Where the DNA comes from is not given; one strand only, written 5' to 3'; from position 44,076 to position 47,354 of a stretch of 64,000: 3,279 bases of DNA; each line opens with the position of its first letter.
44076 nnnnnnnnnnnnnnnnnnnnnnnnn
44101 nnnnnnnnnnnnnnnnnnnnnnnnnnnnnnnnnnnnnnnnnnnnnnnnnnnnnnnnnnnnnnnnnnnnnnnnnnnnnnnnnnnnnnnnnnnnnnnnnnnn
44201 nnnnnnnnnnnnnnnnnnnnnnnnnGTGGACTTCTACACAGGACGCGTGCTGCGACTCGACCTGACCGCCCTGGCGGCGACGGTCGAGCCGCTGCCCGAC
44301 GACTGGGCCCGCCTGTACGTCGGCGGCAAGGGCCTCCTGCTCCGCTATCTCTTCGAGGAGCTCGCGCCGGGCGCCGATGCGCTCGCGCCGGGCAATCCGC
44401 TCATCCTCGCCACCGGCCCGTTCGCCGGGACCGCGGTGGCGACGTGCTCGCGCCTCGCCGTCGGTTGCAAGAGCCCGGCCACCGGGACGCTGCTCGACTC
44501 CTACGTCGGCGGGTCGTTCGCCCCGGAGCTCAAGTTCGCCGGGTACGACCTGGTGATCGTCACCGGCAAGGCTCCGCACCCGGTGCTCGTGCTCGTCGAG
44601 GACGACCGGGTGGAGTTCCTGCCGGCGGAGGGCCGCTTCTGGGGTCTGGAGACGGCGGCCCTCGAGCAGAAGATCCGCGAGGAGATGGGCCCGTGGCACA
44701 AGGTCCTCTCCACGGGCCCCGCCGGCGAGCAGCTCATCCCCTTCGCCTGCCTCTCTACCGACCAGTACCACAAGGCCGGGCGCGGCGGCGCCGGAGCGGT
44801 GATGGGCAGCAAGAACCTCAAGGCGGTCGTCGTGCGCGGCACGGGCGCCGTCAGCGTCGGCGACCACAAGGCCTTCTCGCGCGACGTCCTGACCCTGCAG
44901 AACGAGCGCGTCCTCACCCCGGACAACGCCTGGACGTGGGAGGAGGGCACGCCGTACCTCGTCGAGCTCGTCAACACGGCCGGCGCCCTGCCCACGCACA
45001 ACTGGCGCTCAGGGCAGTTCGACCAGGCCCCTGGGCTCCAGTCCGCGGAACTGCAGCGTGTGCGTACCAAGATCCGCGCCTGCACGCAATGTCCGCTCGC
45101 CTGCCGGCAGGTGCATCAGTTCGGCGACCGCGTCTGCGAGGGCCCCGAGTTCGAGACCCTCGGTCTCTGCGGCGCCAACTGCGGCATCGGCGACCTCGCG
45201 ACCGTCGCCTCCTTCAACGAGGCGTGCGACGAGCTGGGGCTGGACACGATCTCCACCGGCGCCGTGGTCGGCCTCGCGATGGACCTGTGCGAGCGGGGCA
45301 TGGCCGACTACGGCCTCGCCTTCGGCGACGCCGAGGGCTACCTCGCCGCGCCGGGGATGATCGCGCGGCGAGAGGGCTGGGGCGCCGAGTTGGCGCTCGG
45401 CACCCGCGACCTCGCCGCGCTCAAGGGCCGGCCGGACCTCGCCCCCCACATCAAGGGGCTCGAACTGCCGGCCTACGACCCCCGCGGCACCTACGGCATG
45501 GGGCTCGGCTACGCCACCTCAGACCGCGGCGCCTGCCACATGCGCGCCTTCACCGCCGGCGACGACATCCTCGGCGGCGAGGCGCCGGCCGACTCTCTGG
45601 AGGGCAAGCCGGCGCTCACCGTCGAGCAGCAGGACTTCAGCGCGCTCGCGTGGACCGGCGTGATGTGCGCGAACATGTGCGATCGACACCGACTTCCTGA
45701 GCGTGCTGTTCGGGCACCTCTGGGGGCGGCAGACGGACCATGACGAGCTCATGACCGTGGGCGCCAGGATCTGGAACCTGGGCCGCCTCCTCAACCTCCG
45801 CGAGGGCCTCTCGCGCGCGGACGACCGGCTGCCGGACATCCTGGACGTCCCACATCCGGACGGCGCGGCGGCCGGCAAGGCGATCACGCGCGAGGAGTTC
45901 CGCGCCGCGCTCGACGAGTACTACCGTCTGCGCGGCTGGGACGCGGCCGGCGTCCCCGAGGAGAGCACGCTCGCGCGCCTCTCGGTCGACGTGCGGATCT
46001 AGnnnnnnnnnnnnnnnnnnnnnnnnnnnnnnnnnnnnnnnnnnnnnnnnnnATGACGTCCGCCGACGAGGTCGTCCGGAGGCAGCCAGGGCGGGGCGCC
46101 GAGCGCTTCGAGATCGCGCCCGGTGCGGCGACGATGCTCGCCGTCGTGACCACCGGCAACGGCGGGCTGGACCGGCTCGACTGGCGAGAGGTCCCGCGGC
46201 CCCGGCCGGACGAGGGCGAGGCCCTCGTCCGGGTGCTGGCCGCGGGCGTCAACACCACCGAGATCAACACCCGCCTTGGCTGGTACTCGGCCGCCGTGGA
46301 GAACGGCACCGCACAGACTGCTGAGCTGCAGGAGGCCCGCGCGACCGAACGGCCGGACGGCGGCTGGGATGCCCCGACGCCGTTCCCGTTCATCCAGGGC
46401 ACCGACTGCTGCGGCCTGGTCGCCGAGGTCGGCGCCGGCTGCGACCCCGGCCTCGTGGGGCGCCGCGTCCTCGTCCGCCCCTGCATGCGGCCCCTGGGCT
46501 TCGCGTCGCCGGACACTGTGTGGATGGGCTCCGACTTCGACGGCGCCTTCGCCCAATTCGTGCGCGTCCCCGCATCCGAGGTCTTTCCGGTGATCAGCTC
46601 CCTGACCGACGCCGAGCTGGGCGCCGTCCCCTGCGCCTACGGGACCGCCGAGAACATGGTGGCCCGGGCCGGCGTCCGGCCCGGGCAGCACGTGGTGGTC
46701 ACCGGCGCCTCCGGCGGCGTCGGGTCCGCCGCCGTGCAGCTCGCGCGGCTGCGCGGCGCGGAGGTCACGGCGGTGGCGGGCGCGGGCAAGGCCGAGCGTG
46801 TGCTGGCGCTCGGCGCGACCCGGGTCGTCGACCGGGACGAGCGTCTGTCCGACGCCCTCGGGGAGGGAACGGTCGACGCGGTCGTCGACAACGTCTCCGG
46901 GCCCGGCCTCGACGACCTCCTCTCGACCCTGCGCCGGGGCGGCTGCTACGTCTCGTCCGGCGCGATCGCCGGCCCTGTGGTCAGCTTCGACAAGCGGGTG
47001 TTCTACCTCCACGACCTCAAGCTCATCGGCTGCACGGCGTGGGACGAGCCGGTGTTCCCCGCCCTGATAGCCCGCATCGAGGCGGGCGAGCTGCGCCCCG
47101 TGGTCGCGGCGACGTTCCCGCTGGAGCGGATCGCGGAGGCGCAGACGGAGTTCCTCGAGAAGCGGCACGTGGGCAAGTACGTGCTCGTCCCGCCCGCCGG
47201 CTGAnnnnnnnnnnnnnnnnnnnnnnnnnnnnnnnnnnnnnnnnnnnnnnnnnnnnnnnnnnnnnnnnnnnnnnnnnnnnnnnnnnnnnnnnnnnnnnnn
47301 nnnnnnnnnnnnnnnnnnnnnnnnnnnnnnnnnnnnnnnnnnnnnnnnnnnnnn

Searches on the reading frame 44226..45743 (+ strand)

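Call 8: search_protein_families(library=pfam, proteins=[window:44226-45743:+])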
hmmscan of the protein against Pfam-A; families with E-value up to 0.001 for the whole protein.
window:44226-45743:+ (505 aa): 2 families
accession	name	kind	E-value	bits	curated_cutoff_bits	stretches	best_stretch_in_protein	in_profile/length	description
PF01314.23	AFOR_C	-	3.1e-73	247.6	27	1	237-485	20-280/385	Aldehyde ferredoxin oxidoreductase, domains 2 & 3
PF02730.20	AFOR_N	-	4.5e-71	239.2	29.8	1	6-206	1-199/199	Aldehyde ferredoxin oxidoreductase, N-terminal domain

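Call 35: search_protein_families(library=ncbifam, proteins=[window:44226-45743:+])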
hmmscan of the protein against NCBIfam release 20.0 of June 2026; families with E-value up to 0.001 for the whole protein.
window:44226-45743:+ (505 aa): 2 families
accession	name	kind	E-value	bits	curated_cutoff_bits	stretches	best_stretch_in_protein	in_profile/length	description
NF007354.0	PRK09849.1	equivalog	4.9e-54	184.1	868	1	4-218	8-220/703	aldehyde ferredoxin oxidoreductase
NF040818.1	GAPOR_Arch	equivalog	6.2e-11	41.3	1300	1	51-128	46-122/654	glyceraldehyde-3-phosphate:ferredoxin oxidoreductase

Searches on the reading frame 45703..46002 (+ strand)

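Call 8: search_protein_families(library=pfam, proteins=[window:45703-46002:+])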
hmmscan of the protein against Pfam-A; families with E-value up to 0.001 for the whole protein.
window:45703-46002:+ (99 aa): 1 family
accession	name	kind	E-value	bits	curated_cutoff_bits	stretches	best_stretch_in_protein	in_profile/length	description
PF01314.23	AFOR_C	-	2.1e-26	93.4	27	1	5-94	297-384/385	Aldehyde ferredoxin oxidoreductase, domains 2 & 3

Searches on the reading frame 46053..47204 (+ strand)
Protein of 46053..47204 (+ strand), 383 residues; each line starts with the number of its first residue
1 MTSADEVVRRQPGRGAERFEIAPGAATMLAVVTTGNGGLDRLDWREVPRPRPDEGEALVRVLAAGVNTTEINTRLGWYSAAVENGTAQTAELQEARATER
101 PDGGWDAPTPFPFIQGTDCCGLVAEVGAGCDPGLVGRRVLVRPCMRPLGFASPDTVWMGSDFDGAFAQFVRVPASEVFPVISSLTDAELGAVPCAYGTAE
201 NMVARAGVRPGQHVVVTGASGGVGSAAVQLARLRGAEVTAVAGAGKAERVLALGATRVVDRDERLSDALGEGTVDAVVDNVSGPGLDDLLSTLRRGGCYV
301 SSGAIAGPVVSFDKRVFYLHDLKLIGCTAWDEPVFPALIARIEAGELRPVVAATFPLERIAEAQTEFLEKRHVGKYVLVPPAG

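Call 8: search_protein_families(library=pfam, proteins=[window:46053-47204:+])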
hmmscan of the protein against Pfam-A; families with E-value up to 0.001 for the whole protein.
window:46053-47204:+ (383 aa): 3 families
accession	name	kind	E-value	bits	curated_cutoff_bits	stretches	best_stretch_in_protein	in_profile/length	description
PF00107.32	ADH_zinc_N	-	5.5e-19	68.8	31.8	1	222-343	1-128/129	Zinc-binding dehydrogenase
PF13602.12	ADH_zinc_N_2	-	4.8e-16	60.3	27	1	253-378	1-134/134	Zinc-binding dehydrogenase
PF08240.17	ADH_N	-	1.9e-11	44.5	23.5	1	54-180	2-102/104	Alcohol dehydrogenase GroES-like domain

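Call 35: search_protein_families(library=ncbifam, proteins=[window:46053-47204:+])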
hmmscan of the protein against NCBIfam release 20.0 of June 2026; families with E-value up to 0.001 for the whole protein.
window:46053-47204:+ (383 aa): 24 families
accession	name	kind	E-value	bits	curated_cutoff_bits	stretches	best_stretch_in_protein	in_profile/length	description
TIGR02824.1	quinone_pig3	subfamily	8.4e-37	126.9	296.8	2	107-378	53-323/325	putative NAD(P)H quinone oxidoreductase, PIG3 family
NF041172.1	AcrlCoa_red_Thmprot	equivalog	4.3e-33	114.6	500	1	155-378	107-332/334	acryloyl-CoA reductase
NF010344.0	PRK13771.1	subfamily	2.2e-32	112.4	349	1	156-378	108-331/334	putative alcohol dehydrogenase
TIGR01751.1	crot-CoA-red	equivalog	3.9e-29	101.5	378.55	2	44-263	27-243/398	crotonyl-CoA carboxylase/reductase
TIGR02823.1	oxido_YhdH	subfamily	1.5e-24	86.4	297.25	1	157-378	88-322/324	acrylyl-CoA reductase family protein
NF051456.1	acrylyl_AcuI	equivalog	2e-16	59.7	440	1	158-329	90-268/325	acrylyl-CoA reductase (NADPH)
NF047908.1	AldhRedAhr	equivalog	1.2e-15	57.3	470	1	111-366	57-321/335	NADPH-dependent aldehyde reductase Ahr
NF041097.1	keto_inos_dh_IolM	equivalog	4.5e-14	51.9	450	1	153-377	140-386/389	scyllo-inosose 3-dehydrogenase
TIGR02822.1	adh_fam_2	subfamily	1.4e-13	50.7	283.5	1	141-379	96-329/329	zinc-binding alcohol dehydrogenase family protein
NF003808.0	PRK05396.1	equivalog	1.2e-12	47.4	380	1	111-327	57-286/341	L-threonine 3-dehydrogenase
TIGR03989.1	Rxyl_3153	subfamily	5.7e-12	45.6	440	1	164-364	139-355/370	NDMA-dependent alcohol dehydrogenase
NF041183.1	Pks2_ls1_myc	equivalog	1.2e-11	42.3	2400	1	161-378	1494-1727/2086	sulfolipid-1 biosynthesis phthioceranic/hydroxyphthioceranic acid synthase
TIGR00692.1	tdh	equivalog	3.4e-11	42.8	458.35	1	111-378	55-338/340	L-threonine 3-dehydrogenase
NF008024.0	PRK10754.1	subfamily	1.7e-10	40.5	348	1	207-313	137-249/327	NADPH:quinone reductase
TIGR03366.1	HpnZ_proposed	hypoth_equivalog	6e-10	38.8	328.1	1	159-306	103-256/315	putative phosphonate catabolism associated alcohol dehydrogenase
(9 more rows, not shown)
